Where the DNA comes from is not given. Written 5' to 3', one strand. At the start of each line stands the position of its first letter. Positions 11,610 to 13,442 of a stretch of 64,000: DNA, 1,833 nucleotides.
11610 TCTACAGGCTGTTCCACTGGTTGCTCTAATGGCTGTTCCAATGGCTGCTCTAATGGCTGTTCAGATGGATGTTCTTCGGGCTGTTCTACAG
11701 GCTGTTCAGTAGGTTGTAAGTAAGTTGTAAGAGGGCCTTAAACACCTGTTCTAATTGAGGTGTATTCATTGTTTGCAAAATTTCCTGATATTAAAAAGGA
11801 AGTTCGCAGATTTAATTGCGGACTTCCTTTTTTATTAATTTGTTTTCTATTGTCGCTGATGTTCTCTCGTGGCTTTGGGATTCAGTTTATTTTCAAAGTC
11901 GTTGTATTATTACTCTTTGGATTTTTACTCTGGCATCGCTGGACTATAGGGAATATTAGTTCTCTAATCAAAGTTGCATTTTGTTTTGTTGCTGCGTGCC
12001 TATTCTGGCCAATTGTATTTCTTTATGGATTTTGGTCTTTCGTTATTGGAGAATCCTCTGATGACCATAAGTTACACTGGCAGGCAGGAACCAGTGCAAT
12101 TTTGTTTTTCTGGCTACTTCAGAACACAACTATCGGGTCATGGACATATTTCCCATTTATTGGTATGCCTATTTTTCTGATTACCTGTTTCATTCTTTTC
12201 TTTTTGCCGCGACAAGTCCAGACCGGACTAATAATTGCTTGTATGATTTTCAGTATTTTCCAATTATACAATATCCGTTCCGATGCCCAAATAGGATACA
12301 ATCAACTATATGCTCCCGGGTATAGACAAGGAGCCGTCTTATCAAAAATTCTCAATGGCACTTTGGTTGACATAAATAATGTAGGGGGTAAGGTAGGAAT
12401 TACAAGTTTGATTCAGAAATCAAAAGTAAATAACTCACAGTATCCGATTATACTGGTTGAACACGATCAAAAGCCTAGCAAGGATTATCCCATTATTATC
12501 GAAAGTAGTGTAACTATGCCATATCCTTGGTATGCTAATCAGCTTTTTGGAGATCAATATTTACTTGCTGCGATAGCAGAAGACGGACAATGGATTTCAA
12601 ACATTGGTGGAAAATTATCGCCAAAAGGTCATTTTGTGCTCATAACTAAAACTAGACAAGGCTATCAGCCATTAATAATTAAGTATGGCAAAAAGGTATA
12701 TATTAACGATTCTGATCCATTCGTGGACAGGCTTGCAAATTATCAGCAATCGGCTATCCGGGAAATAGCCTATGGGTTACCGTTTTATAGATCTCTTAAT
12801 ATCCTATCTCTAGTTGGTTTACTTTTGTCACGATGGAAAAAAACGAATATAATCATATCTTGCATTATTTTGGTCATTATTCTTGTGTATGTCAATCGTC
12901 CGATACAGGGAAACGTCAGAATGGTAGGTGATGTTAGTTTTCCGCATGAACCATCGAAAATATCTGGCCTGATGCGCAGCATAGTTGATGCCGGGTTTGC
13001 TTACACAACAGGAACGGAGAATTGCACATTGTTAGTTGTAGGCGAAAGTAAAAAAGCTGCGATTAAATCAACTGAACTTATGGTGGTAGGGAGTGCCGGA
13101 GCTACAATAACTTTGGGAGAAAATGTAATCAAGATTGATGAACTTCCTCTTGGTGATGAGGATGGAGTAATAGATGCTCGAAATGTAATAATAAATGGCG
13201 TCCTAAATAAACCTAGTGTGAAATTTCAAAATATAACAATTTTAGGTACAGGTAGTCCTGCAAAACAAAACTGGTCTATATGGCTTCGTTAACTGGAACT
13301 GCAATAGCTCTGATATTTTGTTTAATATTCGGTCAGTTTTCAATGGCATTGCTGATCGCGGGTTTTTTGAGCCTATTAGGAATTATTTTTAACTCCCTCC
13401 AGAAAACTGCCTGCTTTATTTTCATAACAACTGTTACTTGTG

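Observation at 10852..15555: Low-GC three-gene cassette: Cys-repeat secreted protein plus two large uncharacterised polytopic membrane proteins (candidate novel envelope system)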

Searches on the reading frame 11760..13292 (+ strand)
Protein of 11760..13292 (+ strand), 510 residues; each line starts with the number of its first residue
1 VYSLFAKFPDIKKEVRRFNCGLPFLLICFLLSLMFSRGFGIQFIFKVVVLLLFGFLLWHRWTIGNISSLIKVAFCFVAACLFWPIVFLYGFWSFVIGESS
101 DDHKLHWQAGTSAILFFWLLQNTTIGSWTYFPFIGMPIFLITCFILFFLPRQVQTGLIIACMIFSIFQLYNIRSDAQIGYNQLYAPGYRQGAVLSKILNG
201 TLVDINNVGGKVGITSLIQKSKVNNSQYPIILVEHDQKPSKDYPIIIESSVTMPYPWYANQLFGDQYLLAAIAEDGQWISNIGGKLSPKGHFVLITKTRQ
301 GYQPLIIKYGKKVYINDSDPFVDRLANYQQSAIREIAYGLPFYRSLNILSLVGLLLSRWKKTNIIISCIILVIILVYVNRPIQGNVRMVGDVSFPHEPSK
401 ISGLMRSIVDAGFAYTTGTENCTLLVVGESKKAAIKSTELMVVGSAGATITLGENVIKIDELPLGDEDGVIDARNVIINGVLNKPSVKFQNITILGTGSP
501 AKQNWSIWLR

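Call 3: search_protein_families(library=pfam, proteins=[window:11760-13292:+], max_evalue=1)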
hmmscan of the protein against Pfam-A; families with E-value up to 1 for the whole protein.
window:11760-13292:+ (510 aa): 0 families

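Call 4: search_protein_families(library=ncbifam, proteins=[window:11760-13292:+], max_evalue=1)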
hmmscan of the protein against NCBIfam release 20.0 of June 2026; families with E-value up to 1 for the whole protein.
window:11760-13292:+ (510 aa): 0 families

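Call 6: find_homologous_proteins(query=window:11760-13292:+)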
Query window:11760-13292:+ (510 aa): 21 proteins with E <= 0.001 among 8000 candidates.
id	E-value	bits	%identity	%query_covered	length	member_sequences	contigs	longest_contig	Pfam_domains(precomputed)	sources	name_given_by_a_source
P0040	0.0e+0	1157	100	100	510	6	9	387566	-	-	-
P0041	9.5e-176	604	52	98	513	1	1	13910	-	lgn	-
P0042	4.4e-150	519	47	94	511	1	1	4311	-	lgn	-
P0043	6.5e-131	456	45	93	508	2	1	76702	-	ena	-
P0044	1.3e-115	405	41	94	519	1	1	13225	-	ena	-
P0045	1.0e-111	393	47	72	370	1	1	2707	-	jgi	jgi:hypothetical protein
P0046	1.8e-107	379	38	95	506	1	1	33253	-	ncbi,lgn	-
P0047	8.9e-106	373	38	98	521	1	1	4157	-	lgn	-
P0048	2.2e-104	368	39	96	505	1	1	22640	-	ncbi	-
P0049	2.0e-102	362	37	95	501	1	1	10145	-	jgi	jgi:hypothetical protein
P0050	4.1e-102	361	39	97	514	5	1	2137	-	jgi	-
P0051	7.1e-101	357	38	96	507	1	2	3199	-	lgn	-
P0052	1.5e-99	352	37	95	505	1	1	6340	-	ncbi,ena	-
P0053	2.2e-98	349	37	94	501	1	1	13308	-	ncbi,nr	ncbi:MAG: hypothetical protein HY360_11880 [Verrucomicrobia bacterium]|nr:hypothetical protein [Verr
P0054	3.5e-91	325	35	93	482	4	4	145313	-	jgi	jgi:hypothetical protein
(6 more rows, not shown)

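Call 23: search_solved_structures(query=A3, max_evalue=1)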
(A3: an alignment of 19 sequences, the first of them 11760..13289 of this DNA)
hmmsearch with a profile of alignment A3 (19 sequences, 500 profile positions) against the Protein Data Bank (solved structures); distinct sequences matched with E-value up to 1: 0.

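Call 41: predict_structure(alignment_id=A3)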
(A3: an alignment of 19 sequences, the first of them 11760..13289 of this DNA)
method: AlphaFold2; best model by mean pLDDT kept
length: 510 residues; sequences in the alignment: 19
mean_pLDDT: 89.6   pTM: 0.89
mean pLDDT of the five models: 89.6, 89.2, 88.5, 87.6, 87.1
residues with pLDDT >= 90: 360; 70-90: 121; 50-70: 11; < 50: 18
segments of 3 or more residues with pLDDT < 50: 1-6, 11-19
pLDDT, mean of each block of 10 residues (from residue 1): 46 48 85 90 94 93 89 97 97 84 67 96 95 94 89 93 96 89 88 93 91 88 88 87 89 77 95 88 87 92 93 88 91 95 97 87 91 96 95 83 93 94 96 96 97 96 94 97 95 96 92
secondary structure, 60 per line:
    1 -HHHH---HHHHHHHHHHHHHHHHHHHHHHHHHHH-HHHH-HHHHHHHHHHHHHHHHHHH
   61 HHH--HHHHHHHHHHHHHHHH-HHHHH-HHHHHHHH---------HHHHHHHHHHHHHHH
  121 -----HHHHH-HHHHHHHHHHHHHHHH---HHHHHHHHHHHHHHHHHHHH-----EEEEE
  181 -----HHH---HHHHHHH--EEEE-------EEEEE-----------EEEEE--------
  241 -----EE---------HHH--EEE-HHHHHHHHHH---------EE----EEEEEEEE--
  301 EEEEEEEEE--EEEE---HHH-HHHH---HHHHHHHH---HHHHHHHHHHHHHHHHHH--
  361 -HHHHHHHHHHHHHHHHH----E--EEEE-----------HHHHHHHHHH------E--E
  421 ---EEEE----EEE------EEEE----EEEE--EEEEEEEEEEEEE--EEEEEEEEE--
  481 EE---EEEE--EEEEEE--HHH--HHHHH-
elements in order: H2-5 H9-35 H37-40 H42-63 H66-81 H83-87 H89-96 H106-120 H126-130 H132-147 H151-170 E176-180 H192-198 E201-204 E212-216 E228-232 E262-264 H266-275 E291-298 E301-309 E312-315 H323-326 H330-337 H341-358 H362-378 E386-389 H401-410 E424-427 E432-434 E441-444 E449-452 E455-467 E470-478 E486-489 E492-497 H505-509

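Call 45: fold_search(model_id=the predicted structure, library=pdb)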
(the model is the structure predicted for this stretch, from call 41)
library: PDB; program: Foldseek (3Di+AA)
matches with E <= 10: 153; with E <= 0.001: 0
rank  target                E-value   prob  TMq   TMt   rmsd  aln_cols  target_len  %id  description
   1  5xr8                  3.1e-02  0.16  0.13  0.15  19.5       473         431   10  Crystal structure of the human CB1 in complex with agonist AM841 (released 2017-07-12)
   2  7ac8_D                5.9e-02  0.95  0.21  0.46   6.0       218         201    8  Molecular basis for the unique allosteric activation mechanism of the heterodimeric imidazole glycerol phosphate synth (released 2021-05-19)
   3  6ymu_B                5.9e-02  0.87  0.20  0.42   6.7       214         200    8  Imidazole Glycerol Phosphate Synthase (released 2020-07-22)
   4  7ac8_F                6.5e-02  0.96  0.22  0.48   5.6       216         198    8  Molecular basis for the unique allosteric activation mechanism of the heterodimeric imidazole glycerol phosphate synth (released 2021-05-19)
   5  7ac8_B                7.3e-02  0.93  0.22  0.46   5.7       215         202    8  Molecular basis for the unique allosteric activation mechanism of the heterodimeric imidazole glycerol phosphate synth (released 2021-05-19)
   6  2wjz_D                9.0e-02  0.84  0.21  0.44   7.2       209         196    9  Crystal structure of (HisH) K181A Y138A mutant of imidazoleglycerolphosphate synthase (HisH HisF) which displays const (released 2010-08-25)
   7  1gpw_D                1.0e-01  0.80  0.21  0.44   6.5       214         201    9  Structural evidence for ammonia tunneling across the (beta/alpha)8 barrel of the imidazole glycerol phosphate synthase (released 2002-02-10)
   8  1kxj_B                1.0e-01  0.72  0.20  0.40   7.2       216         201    7  The Crystal Structure of Glutamine Amidotransferase from Thermotoga maritima (released 2002-03-20)
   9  6ymu_F                1.2e-01  0.82  0.21  0.45   6.3       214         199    8  Imidazole Glycerol Phosphate Synthase (released 2020-07-22)
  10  2wjz_B                1.5e-01  0.85  0.21  0.48   6.2       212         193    7  Crystal structure of (HisH) K181A Y138A mutant of imidazoleglycerolphosphate synthase (HisH HisF) which displays const (released 2010-08-25)
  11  4gud_A                1.7e-01  0.80  0.22  0.47   5.6       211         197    7  Crystal Structure of Amidotransferase HisH from Vibrio cholerae (released 2012-09-12)
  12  1kwg                  1.9e-01  0.60  0.20  0.16  15.0       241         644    9  Crystal structure of Thermus thermophilus A4 beta-galactosidase (released 2002-09-18)
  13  1kxj_A                2.3e-01  0.69  0.21  0.45   6.8       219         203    7  The Crystal Structure of Glutamine Amidotransferase from Thermotoga maritima (released 2002-03-20)
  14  7ddz                  2.3e-01  0.10  0.17  0.19  15.4       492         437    9  The Crystal Structure of Human Neuropeptide Y Y2 Receptor with JNJ-31020028 (released 2021-01-27)
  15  1gpw_B                2.4e-01  0.47  0.17  0.38   9.6       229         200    6  Structural evidence for ammonia tunneling across the (beta/alpha)8 barrel of the imidazole glycerol phosphate synthase (released 2002-02-10)
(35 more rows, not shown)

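Call 52: search_protein_families(library=padloc, proteins=[window:11760-13292:+], max_evalue=1)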
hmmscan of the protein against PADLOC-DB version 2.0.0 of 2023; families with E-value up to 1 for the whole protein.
window:11760-13292:+ (510 aa): 0 families

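Call 57: find_encoding_contigs(protein=P0040, flank=3000, max_places=4)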
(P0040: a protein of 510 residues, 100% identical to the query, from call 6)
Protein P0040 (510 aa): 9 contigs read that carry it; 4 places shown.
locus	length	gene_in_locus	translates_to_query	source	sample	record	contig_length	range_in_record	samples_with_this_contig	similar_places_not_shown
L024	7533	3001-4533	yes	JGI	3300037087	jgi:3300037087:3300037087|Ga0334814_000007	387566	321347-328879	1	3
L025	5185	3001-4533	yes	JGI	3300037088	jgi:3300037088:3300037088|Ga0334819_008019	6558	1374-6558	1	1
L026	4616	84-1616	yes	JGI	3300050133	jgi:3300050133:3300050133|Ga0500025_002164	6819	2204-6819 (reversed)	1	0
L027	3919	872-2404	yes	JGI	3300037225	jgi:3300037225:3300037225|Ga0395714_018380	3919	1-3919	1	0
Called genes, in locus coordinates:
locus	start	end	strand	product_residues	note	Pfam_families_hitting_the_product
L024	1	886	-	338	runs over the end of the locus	PF00108:Thiolase_N, PF08545:ACP_syn_III, PF08541:ACP_syn_III_C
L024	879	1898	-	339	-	PF02504:FA_synthesis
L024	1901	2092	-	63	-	PF01783:Ribosomal_L32p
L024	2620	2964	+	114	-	-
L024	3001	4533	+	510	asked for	-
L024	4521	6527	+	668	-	PF14258:DUF4350 (weak)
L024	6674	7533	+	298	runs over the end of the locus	-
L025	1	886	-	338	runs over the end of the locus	PF00108:Thiolase_N, PF08545:ACP_syn_III, PF08541:ACP_syn_III_C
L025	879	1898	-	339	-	PF02504:FA_synthesis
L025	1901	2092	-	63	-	PF01783:Ribosomal_L32p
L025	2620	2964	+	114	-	-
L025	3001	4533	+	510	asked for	-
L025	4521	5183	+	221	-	?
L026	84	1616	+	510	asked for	-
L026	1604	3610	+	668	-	PF14258:DUF4350 (weak)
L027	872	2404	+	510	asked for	-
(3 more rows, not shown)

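Call 75: search_protein_representatives(alignment_id=A3)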
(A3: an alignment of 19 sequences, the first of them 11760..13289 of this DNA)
Query: 19 sequences, 500 profile positions. Proteins with E-value up to 0.001 (for the whole library): 148; up to 1e-10: 132; up to 1e-30: 94. The best 148 are listed.
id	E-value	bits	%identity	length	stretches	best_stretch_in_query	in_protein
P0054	7.5e-204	694.4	-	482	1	21-500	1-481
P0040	4.6e-203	691.8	-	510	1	7-500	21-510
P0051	1.1e-201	687.3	-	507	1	6-500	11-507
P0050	7.8e-200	681.2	-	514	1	6-500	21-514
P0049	1.0e-199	680.8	-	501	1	11-499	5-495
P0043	6.4e-194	661.6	-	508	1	10-499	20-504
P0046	2.6e-191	653.0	-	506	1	6-500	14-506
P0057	3.8e-188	642.6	-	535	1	2-500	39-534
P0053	2.3e-184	630.1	-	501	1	6-500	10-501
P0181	2.6e-178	610.1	-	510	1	5-500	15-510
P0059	6.6e-171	585.7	-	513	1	6-499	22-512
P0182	4.2e-165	566.6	-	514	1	7-500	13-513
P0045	8.0e-154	529.4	-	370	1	133-500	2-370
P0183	2.4e-151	521.2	-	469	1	32-499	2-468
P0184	2.2e-129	448.8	-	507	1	7-499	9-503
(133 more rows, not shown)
